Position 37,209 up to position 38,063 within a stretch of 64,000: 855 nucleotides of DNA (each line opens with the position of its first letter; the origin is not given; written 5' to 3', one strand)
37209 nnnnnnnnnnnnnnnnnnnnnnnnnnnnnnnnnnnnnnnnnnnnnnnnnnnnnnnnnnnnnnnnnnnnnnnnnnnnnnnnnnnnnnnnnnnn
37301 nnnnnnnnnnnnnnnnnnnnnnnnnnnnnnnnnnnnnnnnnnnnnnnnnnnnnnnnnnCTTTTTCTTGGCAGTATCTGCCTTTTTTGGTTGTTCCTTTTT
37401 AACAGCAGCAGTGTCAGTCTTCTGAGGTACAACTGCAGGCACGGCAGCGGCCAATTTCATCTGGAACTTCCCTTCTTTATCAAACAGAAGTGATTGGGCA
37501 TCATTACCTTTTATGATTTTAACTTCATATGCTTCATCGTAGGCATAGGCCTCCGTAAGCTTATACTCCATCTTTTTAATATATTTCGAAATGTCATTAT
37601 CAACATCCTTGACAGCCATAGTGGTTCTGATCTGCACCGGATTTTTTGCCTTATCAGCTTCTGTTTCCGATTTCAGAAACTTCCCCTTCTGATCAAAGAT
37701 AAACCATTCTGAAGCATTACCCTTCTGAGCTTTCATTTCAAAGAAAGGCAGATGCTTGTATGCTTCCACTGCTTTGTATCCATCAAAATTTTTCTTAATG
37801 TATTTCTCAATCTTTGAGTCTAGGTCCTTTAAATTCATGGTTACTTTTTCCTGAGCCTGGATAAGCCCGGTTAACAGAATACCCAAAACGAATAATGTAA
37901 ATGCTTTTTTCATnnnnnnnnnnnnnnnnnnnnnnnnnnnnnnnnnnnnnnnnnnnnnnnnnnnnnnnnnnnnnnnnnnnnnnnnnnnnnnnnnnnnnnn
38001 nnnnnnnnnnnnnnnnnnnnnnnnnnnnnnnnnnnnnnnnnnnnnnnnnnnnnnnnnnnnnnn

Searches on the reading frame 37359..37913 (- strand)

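Call 32: search_protein_families(library=pfam, proteins=[window:37359-37913:-], max_evalue=0.001)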
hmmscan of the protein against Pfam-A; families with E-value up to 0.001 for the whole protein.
window:37359-37913:- (185 aa): 1 family
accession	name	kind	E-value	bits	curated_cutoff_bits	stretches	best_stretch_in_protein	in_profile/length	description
PF09752.15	ABHD18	-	0.00041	20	21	1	108-184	17-92/351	Alpha/beta hydrolase domain containing 18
